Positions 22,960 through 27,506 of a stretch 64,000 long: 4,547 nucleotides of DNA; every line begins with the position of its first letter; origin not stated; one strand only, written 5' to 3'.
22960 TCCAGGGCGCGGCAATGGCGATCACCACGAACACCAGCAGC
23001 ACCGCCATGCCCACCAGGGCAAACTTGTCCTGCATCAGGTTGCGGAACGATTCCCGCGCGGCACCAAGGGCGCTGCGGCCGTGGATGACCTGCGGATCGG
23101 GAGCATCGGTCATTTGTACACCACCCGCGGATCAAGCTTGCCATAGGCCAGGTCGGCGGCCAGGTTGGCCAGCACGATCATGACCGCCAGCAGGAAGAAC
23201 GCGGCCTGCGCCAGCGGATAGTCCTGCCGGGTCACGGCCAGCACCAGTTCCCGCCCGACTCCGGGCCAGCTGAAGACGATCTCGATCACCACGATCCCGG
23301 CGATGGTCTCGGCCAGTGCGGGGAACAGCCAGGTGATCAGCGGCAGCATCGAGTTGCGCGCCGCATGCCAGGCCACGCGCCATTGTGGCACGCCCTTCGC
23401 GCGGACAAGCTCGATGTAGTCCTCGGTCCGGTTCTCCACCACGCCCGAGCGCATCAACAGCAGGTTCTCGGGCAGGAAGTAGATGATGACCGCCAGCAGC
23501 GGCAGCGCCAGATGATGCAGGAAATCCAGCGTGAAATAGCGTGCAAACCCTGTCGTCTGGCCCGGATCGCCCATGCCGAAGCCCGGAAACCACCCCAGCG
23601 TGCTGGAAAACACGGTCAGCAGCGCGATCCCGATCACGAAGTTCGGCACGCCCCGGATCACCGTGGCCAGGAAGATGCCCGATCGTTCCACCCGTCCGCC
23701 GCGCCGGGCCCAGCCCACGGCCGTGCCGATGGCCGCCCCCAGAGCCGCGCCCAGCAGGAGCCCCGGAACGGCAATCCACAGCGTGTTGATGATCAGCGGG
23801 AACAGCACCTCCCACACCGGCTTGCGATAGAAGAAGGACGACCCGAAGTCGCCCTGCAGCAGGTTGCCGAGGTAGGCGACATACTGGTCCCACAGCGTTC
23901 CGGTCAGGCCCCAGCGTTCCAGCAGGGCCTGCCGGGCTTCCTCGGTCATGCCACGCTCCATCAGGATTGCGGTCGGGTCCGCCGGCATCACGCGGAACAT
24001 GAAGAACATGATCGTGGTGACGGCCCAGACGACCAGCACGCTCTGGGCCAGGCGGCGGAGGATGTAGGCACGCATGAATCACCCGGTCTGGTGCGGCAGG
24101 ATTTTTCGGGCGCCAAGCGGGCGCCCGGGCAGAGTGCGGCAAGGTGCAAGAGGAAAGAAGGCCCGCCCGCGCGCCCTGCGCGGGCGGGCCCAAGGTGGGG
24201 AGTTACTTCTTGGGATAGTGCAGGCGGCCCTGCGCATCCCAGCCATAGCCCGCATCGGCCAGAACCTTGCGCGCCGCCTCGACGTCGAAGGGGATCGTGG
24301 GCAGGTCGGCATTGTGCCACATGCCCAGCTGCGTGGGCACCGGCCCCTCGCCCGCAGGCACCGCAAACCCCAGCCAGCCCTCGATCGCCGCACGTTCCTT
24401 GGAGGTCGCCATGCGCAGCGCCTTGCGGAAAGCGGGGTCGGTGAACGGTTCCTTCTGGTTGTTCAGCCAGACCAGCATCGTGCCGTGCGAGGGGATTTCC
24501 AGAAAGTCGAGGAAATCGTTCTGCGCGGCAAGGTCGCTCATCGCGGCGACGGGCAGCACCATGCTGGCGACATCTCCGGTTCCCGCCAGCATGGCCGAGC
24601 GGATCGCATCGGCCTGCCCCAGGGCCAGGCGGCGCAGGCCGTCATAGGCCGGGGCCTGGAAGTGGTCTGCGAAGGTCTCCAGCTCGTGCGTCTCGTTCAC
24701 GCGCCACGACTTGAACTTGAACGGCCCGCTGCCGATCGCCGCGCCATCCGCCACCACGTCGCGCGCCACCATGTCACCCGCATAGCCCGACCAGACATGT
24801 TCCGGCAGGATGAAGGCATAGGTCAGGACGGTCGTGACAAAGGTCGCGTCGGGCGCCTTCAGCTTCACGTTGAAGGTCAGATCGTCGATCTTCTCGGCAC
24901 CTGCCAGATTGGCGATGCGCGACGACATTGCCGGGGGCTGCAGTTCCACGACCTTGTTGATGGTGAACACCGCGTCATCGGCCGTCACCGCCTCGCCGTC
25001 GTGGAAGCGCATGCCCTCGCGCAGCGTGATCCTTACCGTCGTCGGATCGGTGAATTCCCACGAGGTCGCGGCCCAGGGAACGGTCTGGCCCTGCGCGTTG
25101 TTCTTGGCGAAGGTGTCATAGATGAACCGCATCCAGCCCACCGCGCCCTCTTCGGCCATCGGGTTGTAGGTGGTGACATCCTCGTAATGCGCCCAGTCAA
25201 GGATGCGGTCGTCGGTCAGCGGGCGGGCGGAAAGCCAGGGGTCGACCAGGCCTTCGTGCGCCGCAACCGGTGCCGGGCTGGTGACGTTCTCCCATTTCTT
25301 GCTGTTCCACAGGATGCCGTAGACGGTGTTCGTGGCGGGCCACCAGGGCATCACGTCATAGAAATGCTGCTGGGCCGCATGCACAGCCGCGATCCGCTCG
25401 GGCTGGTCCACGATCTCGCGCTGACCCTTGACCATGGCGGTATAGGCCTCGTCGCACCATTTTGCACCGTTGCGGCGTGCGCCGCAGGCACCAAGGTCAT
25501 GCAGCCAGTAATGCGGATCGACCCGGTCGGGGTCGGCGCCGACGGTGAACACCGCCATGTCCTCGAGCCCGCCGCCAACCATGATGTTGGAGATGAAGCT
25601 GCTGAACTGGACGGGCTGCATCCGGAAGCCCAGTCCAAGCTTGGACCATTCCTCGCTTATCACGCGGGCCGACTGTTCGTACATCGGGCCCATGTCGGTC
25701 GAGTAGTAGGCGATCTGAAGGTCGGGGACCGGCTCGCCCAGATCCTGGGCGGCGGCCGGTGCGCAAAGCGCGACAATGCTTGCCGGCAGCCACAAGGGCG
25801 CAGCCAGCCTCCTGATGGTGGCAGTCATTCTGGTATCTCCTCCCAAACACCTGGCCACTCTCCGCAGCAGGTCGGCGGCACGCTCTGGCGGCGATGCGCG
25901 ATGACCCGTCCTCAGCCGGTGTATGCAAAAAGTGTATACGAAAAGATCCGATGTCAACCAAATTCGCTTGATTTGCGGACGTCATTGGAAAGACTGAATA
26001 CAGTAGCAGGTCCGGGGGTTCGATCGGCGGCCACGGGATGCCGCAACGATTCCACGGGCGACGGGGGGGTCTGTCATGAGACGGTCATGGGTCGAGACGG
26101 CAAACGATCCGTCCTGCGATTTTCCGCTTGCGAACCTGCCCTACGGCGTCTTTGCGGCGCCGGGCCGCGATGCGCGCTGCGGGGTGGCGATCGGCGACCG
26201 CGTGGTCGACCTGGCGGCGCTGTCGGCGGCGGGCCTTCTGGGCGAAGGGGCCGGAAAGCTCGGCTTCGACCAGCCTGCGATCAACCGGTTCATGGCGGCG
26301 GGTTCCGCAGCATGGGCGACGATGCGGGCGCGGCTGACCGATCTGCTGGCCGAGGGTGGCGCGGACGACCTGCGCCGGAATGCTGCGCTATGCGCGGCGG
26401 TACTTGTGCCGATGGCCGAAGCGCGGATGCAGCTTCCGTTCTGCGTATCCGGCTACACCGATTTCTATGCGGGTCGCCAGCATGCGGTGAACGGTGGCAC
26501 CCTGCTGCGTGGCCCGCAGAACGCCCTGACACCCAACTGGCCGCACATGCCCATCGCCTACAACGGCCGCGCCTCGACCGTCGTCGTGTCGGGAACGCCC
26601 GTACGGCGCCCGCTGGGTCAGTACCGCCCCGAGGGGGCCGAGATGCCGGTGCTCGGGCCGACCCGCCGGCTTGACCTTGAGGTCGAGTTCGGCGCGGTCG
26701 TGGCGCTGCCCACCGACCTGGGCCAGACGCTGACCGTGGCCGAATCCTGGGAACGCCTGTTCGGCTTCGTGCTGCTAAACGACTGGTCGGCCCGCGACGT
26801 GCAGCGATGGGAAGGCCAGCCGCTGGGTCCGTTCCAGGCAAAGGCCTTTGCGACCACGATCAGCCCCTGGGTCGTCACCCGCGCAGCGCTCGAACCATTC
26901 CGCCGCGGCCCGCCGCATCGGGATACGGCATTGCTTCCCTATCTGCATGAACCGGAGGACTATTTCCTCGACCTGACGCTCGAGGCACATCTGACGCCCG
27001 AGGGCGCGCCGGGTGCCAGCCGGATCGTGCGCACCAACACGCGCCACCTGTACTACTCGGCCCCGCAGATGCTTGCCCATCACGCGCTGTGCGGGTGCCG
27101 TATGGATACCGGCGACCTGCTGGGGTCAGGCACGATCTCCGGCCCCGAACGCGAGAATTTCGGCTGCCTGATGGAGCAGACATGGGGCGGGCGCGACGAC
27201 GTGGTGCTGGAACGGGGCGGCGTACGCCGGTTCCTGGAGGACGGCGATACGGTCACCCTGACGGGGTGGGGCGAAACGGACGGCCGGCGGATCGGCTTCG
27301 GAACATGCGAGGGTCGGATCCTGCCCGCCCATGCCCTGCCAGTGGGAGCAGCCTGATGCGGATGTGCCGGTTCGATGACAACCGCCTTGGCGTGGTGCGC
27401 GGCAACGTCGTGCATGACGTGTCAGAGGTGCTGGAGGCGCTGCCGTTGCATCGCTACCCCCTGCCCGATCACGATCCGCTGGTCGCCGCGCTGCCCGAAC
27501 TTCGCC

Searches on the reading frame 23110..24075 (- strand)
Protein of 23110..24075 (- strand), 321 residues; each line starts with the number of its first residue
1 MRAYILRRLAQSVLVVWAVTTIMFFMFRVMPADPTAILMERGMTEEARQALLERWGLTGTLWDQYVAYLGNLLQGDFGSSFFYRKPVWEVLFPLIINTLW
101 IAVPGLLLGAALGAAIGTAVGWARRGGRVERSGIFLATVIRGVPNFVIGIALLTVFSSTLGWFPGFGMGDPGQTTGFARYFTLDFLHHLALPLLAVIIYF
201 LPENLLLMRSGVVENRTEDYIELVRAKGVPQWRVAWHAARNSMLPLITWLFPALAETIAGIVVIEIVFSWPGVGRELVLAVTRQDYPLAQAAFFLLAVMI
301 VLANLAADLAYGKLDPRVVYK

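Call 66: search_protein_families(library=pfam, proteins=[window:23110-24075:-], max_evalue=0.0001)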
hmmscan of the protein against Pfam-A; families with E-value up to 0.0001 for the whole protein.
window:23110-24075:- (321 aa): 2 families
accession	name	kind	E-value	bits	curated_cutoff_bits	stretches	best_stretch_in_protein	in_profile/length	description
PF00528.27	BPD_transp_1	-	8.2e-33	114.1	26.4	1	115-318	3-182/184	Binding-protein-dependent transport system inner membrane component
PF19300.4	BPD_transp_1_N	-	1.1e-08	35.7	23.8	1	1-76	1-76/114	Binding-prot-dependent transport system membrane comp, N-term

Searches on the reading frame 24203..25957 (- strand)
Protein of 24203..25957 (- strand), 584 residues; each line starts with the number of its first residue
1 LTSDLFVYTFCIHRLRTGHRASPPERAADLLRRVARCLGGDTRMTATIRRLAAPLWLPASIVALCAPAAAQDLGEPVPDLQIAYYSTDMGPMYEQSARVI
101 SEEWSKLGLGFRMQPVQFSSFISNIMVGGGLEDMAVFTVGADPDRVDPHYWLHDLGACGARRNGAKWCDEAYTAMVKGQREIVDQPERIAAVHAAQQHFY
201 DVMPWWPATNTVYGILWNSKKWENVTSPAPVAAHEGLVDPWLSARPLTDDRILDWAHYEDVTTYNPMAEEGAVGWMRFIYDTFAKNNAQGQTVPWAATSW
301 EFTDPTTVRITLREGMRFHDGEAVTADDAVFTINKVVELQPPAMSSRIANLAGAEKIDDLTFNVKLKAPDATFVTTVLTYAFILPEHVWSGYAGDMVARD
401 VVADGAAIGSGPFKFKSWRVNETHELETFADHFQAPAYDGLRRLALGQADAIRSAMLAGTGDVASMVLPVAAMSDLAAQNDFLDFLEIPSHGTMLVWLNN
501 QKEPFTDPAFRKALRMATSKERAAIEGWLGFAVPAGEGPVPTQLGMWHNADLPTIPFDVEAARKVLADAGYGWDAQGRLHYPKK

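Call 66: search_protein_families(library=pfam, proteins=[window:24203-25957:-], max_evalue=0.0001)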
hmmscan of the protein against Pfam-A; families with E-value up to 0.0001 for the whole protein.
window:24203-25957:- (584 aa): 1 family
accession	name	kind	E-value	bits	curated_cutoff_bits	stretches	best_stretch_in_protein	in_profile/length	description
PF00496.27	SBP_bac_5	-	3.4e-51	174.9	32.4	1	292-577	2-284/368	Bacterial extracellular solute-binding proteins, family 5 Middle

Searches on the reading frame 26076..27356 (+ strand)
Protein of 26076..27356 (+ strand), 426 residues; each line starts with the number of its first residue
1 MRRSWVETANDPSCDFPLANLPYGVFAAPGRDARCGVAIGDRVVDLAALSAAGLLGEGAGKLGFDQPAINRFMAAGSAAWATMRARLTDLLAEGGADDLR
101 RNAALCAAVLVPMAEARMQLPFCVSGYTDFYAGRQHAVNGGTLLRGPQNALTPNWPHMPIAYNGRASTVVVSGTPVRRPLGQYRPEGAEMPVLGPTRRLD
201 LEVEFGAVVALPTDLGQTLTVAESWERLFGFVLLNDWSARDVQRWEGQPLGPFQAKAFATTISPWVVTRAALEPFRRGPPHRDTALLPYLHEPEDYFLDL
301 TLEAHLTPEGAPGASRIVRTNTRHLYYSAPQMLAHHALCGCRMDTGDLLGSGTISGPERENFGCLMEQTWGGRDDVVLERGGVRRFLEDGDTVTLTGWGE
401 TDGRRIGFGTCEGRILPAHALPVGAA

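Call 66: search_protein_families(library=pfam, proteins=[window:26076-27356:+], max_evalue=0.0001)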
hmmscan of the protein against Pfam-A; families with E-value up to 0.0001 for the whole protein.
window:26076-27356:+ (426 aa): 2 families
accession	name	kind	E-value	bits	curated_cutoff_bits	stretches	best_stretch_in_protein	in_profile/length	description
PF01557.24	FAA_hydrolase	-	4.6e-33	115.1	23.9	1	128-415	4-213/214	Fumarylacetoacetate (FAA) hydrolase C-terminal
PF09298.16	FAA_hydrolase_N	-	5.3e-27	94.5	25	1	19-121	1-105/105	Fumarylacetoacetase N-terminal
